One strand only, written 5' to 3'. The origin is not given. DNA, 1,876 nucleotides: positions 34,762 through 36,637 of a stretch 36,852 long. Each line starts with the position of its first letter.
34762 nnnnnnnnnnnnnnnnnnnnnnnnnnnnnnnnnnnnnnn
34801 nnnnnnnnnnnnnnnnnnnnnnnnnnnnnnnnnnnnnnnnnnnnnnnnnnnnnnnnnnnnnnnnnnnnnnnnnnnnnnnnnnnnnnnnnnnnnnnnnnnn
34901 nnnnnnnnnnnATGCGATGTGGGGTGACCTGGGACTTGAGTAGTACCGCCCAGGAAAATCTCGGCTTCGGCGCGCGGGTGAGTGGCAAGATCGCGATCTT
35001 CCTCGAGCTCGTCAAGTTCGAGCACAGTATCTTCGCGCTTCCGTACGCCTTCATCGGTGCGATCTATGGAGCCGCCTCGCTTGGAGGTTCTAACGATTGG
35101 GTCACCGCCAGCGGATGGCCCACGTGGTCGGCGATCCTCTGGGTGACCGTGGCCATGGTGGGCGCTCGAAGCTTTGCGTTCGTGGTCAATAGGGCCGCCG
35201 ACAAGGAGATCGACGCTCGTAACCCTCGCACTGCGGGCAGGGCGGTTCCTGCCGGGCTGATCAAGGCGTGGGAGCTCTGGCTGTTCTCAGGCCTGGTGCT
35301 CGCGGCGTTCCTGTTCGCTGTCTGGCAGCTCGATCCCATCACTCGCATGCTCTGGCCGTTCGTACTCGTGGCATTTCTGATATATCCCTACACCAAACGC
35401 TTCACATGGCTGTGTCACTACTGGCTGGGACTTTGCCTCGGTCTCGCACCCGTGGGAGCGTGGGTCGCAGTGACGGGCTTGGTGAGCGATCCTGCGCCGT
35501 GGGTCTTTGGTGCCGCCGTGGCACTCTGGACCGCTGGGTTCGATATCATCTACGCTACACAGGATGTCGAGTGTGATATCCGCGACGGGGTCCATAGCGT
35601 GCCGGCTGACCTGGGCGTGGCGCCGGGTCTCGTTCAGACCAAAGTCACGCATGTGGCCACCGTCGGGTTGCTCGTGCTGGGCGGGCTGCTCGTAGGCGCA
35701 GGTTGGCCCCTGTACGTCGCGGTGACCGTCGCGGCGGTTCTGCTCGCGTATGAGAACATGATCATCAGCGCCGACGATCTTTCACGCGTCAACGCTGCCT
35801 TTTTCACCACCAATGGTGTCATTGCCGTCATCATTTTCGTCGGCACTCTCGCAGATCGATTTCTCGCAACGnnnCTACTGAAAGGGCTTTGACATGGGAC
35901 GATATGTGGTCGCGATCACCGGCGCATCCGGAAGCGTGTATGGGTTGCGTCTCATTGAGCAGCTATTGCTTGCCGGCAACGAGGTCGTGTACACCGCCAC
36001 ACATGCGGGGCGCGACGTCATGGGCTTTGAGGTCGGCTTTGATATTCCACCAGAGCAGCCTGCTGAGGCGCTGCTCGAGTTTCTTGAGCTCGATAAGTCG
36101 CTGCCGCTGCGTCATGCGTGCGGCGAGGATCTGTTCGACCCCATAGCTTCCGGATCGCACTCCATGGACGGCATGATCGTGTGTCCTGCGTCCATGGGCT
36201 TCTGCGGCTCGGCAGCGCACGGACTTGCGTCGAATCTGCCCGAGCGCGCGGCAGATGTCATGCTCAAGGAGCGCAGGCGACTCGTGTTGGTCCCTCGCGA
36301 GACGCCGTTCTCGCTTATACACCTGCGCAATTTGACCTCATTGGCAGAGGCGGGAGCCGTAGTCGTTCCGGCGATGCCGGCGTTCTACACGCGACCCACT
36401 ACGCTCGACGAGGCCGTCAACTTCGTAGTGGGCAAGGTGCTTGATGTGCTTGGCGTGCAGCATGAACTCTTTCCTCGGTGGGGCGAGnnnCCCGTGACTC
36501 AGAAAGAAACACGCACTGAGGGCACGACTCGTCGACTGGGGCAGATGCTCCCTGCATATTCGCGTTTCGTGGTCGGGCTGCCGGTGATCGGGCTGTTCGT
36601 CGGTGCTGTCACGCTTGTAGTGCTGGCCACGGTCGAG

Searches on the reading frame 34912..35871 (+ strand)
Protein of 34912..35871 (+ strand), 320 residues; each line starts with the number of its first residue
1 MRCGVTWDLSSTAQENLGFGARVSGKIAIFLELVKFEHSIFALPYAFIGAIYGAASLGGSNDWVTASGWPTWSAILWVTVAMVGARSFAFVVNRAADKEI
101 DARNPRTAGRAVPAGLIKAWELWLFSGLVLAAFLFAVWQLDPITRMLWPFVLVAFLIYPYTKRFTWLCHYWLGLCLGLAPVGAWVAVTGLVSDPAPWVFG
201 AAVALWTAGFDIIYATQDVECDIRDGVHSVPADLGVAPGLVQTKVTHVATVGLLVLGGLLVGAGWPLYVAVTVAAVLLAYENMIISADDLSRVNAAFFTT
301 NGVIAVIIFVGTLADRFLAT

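Call 7: search_protein_families(library=pfam, proteins=[window:34912-35871:+], max_evalue=0.001)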
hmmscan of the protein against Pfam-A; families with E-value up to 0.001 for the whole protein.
window:34912-35871:+ (320 aa): 1 family
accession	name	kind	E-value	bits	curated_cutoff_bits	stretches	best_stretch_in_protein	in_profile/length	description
PF01040.23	UbiA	-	1.5e-45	155.9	34.2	1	63-300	10-248/250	UbiA prenyltransferase family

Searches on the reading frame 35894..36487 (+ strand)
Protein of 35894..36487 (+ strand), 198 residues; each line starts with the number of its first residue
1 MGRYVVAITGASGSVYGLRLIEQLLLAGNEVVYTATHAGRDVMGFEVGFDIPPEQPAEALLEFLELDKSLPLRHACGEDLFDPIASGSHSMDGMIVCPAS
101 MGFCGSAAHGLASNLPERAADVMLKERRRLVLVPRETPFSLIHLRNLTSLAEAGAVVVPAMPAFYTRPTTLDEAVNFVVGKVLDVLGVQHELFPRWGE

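Call 7: search_protein_families(library=pfam, proteins=[window:35894-36487:+], max_evalue=0.001)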
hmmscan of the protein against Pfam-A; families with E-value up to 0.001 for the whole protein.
window:35894-36487:+ (198 aa): 1 family
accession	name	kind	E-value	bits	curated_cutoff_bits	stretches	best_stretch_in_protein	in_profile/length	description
PF02441.25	Flavoprotein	-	2.7e-39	134.8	22.7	1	3-186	2-162/162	Flavoprotein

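Call 59: find_encoding_contigs(protein=window:35894-36487:+, flank=10000, max_places=2)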
Protein window:35894-36487:+ (198 aa): 5 contigs read that carry it; 2 places shown.
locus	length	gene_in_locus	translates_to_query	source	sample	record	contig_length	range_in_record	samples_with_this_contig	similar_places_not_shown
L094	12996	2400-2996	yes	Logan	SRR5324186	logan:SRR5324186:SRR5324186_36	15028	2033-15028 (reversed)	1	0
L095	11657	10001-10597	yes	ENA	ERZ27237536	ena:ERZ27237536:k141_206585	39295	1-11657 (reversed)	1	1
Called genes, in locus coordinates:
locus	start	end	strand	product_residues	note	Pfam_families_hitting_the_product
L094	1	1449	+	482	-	?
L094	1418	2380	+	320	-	PF01040:UbiA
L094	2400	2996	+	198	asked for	PF02441:Flavoprotein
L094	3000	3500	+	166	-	PF03350:UPF0114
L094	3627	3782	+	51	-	-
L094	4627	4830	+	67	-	PF00313:CSD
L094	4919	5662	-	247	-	PF27246:MJ1433_N, PF27232:MJ1433_C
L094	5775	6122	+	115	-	-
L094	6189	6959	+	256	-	PF03741:TerC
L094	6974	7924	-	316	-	PF00781:DAGK_cat, PF01513:NAD_kinase (weak), PF19279:YegS_C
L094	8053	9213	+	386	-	PF01612:DNA_pol_A_exo1, PF00570:HRDC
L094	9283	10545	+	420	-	PF13742:tRNA_anti_2, PF01336:tRNA_anti-codon (weak), PF02601:Exonuc_VII_L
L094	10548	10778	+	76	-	PF02609:Exonuc_VII_S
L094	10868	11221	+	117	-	PF11969:DcpS_C, PF01230:HIT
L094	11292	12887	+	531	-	PF00111:Fer2, PF17651:Raco_middle, PF14574:RACo_C_ter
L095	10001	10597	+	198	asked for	PF02441:Flavoprotein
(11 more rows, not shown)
